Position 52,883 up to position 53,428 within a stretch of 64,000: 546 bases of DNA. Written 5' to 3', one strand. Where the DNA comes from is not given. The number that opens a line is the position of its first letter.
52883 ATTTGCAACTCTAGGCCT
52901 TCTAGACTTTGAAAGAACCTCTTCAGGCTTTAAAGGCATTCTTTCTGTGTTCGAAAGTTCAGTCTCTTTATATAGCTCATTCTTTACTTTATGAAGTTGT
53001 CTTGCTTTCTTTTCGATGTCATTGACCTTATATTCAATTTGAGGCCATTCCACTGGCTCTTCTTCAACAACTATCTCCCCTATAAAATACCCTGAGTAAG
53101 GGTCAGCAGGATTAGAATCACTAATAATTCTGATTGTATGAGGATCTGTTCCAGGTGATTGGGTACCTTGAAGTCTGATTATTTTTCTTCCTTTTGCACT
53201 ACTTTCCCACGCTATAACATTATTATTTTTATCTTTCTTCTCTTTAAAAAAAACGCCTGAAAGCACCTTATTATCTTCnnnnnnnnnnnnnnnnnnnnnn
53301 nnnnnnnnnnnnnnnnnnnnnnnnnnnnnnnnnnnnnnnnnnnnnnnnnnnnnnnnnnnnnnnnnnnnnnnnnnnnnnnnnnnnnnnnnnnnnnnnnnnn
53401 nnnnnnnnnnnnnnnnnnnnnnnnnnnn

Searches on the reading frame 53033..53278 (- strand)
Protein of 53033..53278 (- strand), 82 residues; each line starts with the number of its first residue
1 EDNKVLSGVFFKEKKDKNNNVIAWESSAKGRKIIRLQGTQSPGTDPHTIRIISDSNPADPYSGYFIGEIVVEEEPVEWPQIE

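Call 73: search_protein_families(library=pfam, alignment_id=A4, max_evalue=1)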
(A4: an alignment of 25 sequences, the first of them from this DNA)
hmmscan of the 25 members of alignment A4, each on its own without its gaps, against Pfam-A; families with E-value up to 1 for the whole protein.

A. member 1, seq(82 aa): 0 families

B. families by the number of members that match (of 25 scanned): 11 families
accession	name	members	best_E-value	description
PF17636.7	UL21a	1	0.0066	Viral Unique Long protein 21a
PF02122.21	Peptidase_S39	1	0.037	Peptidase S39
PF00833.23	Ribosomal_S17e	1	0.079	Ribosomal S17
PF02986.19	Fn_bind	1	0.13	Fibronectin binding repeat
PF07742.17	BTG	1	0.13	BTG family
PF05136.18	Phage_portal_2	1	0.2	Phage portal protein, lambda family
PF16743.10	PliI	1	0.2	Periplasmic lysozyme inhibitor of I-type lysozyme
PF12611.13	Flagellar_put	1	0.22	Putative flagellar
PF03948.19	Ribosomal_L9_C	1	0.22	Ribosomal protein L9, C-terminal domain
PF14509.12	GH97_C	1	0.22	Glycosyl-hydrolase 97 C-terminal, oligomerisation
PF14173.11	ComGG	1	0.24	ComG operon protein 7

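Call 76: predict_structure(alignment_id=A4)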
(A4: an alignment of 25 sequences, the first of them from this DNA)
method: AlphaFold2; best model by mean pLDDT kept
length: 82 residues; sequences in the alignment: 25
mean_pLDDT: 83.0   pTM: 0.60
mean pLDDT of the five models: 83.0, 82.7, 78.3, 78.2, 78.1
residues with pLDDT >= 90: 20; 70-90: 50; 50-70: 12; < 50: 0
segments of 3 or more residues with pLDDT < 50: none
pLDDT, mean of each block of 10 residues (from residue 1): 79 91 86 85 86 87 88 66 69
secondary structure, 60 per line:
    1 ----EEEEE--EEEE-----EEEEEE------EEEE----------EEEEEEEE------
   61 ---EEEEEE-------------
elements in order: E5-9 E12-15 E21-26 E33-36 E47-54 E64-69
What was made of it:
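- On S1 / TRAM OB-fold RNA-binding domain (ATPase N-domain): The model has six strands and pLDDT 83 (call 76).
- The AlphaFold model has six strands and pLDDT 83 (call 76).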

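Call 78: search_protein_representatives(alignment_id=A4)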
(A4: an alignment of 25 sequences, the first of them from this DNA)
Query: 25 sequences, 82 profile positions. Proteins with E-value up to 0.001 (for the whole library): 134; up to 1e-10: 88; up to 1e-30: 0. The best 134 are listed.
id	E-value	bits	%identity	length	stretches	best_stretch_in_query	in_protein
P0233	7.0e-28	112.1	-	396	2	4-79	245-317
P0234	1.6e-26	107.8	-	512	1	3-81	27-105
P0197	6.7e-25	102.6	-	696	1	2-81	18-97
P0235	5.0e-24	99.8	-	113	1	2-75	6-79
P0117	5.3e-24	99.7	-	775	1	3-80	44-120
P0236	3.7e-23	97.0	-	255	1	4-81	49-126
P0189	6.5e-21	89.8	-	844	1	2-80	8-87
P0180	1.6e-20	88.6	-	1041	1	1-80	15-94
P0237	9.5e-20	86.1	-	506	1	5-77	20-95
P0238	1.8e-19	85.2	-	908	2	2-76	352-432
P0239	3.4e-19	84.3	-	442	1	3-77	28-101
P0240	3.6e-19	84.2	-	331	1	5-73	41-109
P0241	3.9e-19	84.1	-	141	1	1-77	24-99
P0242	4.7e-19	83.8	-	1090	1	5-75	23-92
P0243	8.9e-19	83.0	-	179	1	2-78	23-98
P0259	1.7e-16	75.7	-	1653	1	2-76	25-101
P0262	2.5e-16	75.1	-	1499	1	3-78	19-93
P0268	9.6e-16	73.2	-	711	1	3-75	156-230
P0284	6.5e-14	67.4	-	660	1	2-76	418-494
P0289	1.7e-13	66.0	-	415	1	6-76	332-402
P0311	2.7e-11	59.0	-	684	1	5-75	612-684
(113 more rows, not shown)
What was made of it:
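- Tried and rejected: The full HMMER scan worked instead (call 78).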

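Call 79: search_protein_families(library=pfam, proteins=[P0233, P0234, P0238, P0242, P0259, P0262, P0284, P0268, P0311, P0289], max_evalue=0.001)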
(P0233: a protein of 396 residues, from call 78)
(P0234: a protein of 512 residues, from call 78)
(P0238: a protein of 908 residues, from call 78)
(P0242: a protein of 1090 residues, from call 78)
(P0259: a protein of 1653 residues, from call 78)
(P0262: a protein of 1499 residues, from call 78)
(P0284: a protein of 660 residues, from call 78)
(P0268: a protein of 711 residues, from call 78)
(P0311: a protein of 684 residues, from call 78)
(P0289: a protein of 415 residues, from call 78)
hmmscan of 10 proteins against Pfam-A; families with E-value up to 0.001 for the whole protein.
P0233 (396 aa): 0 families

P0234 (512 aa): 3 families
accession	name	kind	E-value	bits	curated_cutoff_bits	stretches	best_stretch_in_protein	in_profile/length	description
PF07728.20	AAA_5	-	1.6e-12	48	22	1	396-502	40-139/139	AAA domain (dynein-related subfamily)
PF13191.12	AAA_16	-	2.7e-07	31.7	32.6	1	303-407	19-128/167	AAA ATPase domain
PF25201.1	nSTAND6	-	0.00018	22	27.7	0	298-365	10-79/148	Novel STAND NTPase 6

P0238 (908 aa): 1 family
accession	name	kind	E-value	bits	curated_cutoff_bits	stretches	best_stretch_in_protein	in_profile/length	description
PF07728.20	AAA_5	-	1.2e-13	51.7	22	1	517-722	1-138/139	AAA domain (dynein-related subfamily)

P0242 (1090 aa): 1 family
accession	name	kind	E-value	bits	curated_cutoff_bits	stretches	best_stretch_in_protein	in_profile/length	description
PF07728.20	AAA_5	-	2e-10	41.2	22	1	411-504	50-138/139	AAA domain (dynein-related subfamily)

P0259 (1653 aa): 4 families
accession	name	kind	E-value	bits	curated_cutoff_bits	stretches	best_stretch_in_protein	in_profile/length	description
PF07728.20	AAA_5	-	5.2e-11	43.1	22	1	437-527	53-139/139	AAA domain (dynein-related subfamily)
PF13191.12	AAA_16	-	0.00028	21.9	32.6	0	325-420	16-117/167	AAA ATPase domain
PF20720.3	nSTAND3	-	0.00071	19.7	27.2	0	323-375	9-61/155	Novel STAND NTPase 3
PF00005.33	ABC_tran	-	0.00099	20.2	25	0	328-423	8-102/137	ABC transporter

P0262 (1499 aa): 1 family
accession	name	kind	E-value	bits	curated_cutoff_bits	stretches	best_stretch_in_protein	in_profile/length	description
PF07728.20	AAA_5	-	3.2e-12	47.1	22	1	163-305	10-138/139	AAA domain (dynein-related subfamily)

P0284 (660 aa): 2 families
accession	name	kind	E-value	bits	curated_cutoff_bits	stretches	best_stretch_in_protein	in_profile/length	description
PF07728.20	AAA_5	-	1e-11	45.4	22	1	93-238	7-138/139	AAA domain (dynein-related subfamily)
PF05833.16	NFACT_N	-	0.00051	19.4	31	1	299-406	227-335/456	NFACT N-terminal and middle domains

P0268 (711 aa): 1 family
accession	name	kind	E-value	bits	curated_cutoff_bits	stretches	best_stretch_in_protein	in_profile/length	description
PF07728.20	AAA_5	-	2e-13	51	22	1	381-519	15-138/139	AAA domain (dynein-related subfamily)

P0311 (684 aa): 1 family
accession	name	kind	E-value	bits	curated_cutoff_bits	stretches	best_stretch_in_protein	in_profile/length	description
PF07728.20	AAA_5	-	4.9e-13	49.7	22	1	73-225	1-139/139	AAA domain (dynein-related subfamily)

P0289 (415 aa): 0 families
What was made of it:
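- In 8 of 10 sampled proteins it sits in an AAA_5 protein (calls 78, 79).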

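Call 96: search_solved_structures(query=A4, max_evalue=10)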
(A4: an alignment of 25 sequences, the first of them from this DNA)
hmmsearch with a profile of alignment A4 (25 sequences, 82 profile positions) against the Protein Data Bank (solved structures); distinct sequences matched with E-value up to 10: 0.
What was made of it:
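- On S1 / TRAM OB-fold RNA-binding domain (ATPase N-domain): There is no Pfam or PDB sequence match (calls 73, 96).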

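Call 98: fold_search(model_id=the predicted structure, library=pdb)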
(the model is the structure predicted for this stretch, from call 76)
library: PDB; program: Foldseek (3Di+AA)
matches with E <= 10: 334; with E <= 0.001: 0
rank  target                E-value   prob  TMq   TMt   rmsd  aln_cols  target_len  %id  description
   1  9a6d_A                5.7e-02  0.99  0.51  0.12   5.7        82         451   17  Integrative model of MTAB-YVFG by crosslinking MS and deep learning (released 2024-09-18)
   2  7mjy_A                8.2e-02  0.99  0.49  0.11   4.1        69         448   13  MiaB in the complex with s-adenosyl-L-homocysteine and RNA (released 2021-09-15)
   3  8qsv                  1.0e-01  0.97  0.52  0.19   4.6        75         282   15  Crystal structure of SPOUT1/CENP-32 bound to SAM (released 2024-10-23)
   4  7mjv_A                1.2e-01  0.97  0.46  0.11   4.7        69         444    9  MiaB in the complex with s-adenosylmethionine and RNA (released 2021-09-15)
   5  8qsu                  1.6e-01  0.96  0.51  0.19   4.7        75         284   15  Crystal structure of SPOUT1/CENP-32 bound to SAH (released 2024-10-23)
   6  7mjx_A                1.8e-01  0.98  0.50  0.11   4.1        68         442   12  MiaB in the complex with 5'-deoxyadenosine, methionine and RNA (released 2021-09-15)
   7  7mjz                  1.9e-01  0.97  0.49  0.12   4.1        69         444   13  The structure of MiaB with pentasulfide bridge (released 2021-09-15)
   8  8xmb_G                2.8e-01  0.80  0.51  0.27   4.7        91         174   11  NTP-bound Pol IV transcription elongation complex (released 2024-07-24)
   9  1wcm_G                2.8e-01  0.77  0.48  0.26   4.6        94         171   11  Complete 12-Subunit RNA Polymerase II at 3.8 Angstrom (released 2004-12-14)
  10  7mjw_A                3.0e-01  0.90  0.47  0.11   4.7        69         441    9  Methylated MiaB in the complex with 5'-deoxyadenosine, methionine and RNA (released 2021-09-15)
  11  9tvu_b                3.2e-01  0.77  0.50  0.08   7.2        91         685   14  Structure of the Chlamydomonas reinhardtii chlororibosome (released 2026-02-18)
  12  8gw2_A                3.8e-01  0.38  0.37  0.32   6.8        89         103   13  Escherichia Coli Heat Labile Enterotoxin Type IIB B-Pentamer Circular Permutant CP13-14 (released 2023-09-20)
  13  7prs_DDD              4.0e-01  0.35  0.36  0.31   7.4        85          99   13  Crystal Structure of the B subunit of heat labile enterotoxin LT-IIc from Escherichia coli in complex with Sialyl-la (released 2022-02-02)
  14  1tii_D                4.8e-01  0.33  0.36  0.32   7.7        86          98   13  ESCHERICHIA COLI HEAT LABILE ENTEROTOXIN TYPE IIB (released 1996-08-17)
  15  8b2n_B                5.7e-01  0.30  0.36  0.33   6.7        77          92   10  Potempin A (PotA) from Tannerella forsythia in complex with the catalytic domain of human MMP-12 (released 2022-12-21)
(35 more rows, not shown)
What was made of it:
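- On S1 / TRAM OB-fold RNA-binding domain (ATPase N-domain): The best Foldseek E-value is 0.057, to MtaB/MiaB TRAM (call 98).
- Foldseek top hits are MtaB and MiaB, the latter as RNA complexes (call 98).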
